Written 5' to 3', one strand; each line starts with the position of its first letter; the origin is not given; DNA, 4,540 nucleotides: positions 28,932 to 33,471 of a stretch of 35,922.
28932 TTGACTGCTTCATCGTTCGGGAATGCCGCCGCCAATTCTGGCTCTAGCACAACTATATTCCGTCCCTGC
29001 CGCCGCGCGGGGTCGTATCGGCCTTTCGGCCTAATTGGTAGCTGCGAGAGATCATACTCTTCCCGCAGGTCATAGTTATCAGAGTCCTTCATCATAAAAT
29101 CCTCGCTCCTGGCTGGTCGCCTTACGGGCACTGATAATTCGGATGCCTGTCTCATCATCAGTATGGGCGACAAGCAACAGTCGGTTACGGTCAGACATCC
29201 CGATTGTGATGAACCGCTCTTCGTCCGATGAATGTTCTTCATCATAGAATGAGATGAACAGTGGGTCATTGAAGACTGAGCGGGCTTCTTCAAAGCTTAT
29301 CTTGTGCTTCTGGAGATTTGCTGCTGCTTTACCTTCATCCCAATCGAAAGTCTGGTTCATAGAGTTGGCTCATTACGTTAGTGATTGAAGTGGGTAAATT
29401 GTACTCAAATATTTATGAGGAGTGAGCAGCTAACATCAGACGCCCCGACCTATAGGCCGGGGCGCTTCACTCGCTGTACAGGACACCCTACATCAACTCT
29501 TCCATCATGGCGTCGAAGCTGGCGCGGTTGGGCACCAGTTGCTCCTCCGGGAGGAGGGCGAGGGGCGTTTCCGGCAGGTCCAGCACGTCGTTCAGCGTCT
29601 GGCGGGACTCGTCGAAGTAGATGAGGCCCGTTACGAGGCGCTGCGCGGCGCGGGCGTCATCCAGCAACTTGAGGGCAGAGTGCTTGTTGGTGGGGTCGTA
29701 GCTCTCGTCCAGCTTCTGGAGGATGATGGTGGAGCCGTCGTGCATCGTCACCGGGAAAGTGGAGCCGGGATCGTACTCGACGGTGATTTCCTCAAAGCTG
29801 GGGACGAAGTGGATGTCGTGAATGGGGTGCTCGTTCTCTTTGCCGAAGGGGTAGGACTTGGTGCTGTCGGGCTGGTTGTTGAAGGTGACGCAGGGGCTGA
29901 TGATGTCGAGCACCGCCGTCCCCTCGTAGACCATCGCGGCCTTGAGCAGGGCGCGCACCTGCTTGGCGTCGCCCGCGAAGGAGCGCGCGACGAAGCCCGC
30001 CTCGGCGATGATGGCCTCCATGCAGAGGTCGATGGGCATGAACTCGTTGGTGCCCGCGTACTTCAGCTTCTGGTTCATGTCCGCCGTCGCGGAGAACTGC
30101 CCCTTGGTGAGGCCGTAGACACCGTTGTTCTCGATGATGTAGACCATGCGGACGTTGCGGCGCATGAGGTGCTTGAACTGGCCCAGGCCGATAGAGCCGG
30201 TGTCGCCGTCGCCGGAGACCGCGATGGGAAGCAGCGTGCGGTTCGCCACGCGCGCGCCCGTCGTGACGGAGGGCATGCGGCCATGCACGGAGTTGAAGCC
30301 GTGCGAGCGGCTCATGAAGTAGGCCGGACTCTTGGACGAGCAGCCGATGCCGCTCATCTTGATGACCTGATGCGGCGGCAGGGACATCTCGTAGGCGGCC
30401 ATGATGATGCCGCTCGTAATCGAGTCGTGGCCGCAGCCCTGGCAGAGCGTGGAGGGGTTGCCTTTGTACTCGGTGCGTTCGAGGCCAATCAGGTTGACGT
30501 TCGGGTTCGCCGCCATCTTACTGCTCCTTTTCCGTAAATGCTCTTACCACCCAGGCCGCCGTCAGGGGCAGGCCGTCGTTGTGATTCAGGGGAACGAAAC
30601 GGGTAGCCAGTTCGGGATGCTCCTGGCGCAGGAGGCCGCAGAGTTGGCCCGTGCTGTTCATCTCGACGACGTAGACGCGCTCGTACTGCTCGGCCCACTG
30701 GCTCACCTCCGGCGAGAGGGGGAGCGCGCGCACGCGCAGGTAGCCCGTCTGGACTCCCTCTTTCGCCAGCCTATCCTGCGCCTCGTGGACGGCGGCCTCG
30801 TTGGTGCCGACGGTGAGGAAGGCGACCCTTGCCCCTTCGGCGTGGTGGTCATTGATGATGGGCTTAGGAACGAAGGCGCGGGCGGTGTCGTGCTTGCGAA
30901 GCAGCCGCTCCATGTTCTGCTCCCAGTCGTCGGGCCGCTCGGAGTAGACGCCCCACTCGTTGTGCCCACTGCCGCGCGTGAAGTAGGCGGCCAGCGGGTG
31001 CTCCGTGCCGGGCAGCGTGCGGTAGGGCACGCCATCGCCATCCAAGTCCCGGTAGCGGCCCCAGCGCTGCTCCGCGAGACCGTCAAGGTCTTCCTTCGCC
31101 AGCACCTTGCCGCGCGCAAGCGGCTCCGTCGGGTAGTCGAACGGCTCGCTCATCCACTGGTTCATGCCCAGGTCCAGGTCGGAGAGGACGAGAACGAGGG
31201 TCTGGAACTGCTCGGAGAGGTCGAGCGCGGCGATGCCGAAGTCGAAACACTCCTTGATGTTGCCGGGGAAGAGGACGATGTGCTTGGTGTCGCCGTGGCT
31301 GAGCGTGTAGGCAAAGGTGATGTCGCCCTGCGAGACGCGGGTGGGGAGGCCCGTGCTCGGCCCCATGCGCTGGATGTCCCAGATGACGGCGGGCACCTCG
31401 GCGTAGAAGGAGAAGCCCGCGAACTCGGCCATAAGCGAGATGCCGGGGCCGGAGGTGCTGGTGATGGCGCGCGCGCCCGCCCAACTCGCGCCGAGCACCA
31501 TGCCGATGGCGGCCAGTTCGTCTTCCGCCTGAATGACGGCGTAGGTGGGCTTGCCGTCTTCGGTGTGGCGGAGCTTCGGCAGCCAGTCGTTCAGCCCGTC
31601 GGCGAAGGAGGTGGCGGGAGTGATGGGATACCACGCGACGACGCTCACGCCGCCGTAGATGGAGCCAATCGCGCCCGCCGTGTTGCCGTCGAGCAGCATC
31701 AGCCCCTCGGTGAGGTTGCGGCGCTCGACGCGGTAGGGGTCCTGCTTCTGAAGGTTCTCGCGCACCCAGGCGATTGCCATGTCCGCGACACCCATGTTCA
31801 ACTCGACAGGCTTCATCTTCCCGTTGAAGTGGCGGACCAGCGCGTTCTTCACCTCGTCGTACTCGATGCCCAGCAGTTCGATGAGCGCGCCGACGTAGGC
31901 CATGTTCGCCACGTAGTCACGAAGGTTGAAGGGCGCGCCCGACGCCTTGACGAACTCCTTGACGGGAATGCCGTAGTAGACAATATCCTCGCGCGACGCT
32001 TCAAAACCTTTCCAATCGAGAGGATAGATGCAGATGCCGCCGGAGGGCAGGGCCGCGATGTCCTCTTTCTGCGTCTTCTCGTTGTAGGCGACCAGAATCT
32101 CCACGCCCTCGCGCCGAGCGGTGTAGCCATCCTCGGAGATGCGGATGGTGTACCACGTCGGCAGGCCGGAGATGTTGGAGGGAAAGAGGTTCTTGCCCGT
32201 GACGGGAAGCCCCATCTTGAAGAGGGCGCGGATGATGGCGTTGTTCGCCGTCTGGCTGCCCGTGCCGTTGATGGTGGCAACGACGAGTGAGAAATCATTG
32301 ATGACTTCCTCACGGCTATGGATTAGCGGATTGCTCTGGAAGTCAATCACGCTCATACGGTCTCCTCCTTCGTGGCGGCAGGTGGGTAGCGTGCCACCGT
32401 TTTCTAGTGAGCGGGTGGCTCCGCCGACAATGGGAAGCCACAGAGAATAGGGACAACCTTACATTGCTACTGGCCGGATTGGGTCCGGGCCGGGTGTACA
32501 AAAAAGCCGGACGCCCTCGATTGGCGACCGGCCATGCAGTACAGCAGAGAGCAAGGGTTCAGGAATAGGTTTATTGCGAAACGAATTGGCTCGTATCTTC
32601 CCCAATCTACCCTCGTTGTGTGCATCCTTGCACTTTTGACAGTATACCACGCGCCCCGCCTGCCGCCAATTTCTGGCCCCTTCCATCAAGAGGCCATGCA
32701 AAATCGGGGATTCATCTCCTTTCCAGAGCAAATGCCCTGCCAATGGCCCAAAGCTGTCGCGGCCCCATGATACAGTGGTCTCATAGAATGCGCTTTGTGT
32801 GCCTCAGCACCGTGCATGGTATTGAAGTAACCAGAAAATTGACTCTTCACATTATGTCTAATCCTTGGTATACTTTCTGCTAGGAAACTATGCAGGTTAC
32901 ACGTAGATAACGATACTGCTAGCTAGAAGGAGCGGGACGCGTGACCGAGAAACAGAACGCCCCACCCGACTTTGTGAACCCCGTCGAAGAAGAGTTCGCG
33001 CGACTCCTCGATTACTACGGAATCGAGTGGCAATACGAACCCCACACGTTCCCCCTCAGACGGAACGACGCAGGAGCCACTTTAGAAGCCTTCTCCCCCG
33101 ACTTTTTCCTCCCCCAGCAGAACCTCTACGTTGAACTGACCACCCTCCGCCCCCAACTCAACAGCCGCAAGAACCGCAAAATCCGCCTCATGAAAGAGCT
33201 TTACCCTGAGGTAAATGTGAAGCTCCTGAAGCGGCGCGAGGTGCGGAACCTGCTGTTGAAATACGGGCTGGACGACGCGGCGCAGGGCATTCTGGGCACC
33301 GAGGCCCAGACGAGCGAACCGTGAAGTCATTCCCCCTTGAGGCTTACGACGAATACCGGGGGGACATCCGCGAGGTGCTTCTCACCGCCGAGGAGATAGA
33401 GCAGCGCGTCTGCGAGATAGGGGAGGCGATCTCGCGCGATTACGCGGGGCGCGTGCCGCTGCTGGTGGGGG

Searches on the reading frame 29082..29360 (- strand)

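Call 96: search_protein_families(library=pfam, proteins=[window:29082-29360:-], max_evalue=0.01)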
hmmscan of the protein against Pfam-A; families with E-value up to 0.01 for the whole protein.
window:29082-29360:- (93 aa): 1 family
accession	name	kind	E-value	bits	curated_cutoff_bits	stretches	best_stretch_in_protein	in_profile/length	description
PF04365.19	BrnT_toxin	-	2.3e-30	105.2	34.5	1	7-85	1-77/77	Ribonuclease toxin, BrnT, of type II toxin-antitoxin system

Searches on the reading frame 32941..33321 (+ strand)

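Call 96: search_protein_families(library=pfam, proteins=[window:32941-33321:+], max_evalue=0.01)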
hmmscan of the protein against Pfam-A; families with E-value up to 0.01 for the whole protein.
window:32941-33321:+ (127 aa): 1 family
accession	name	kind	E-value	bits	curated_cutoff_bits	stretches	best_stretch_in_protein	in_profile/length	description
PF05367.17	Phage_endo_I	-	9e-05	22.6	29.1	1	11-96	15-93/149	Phage endonuclease I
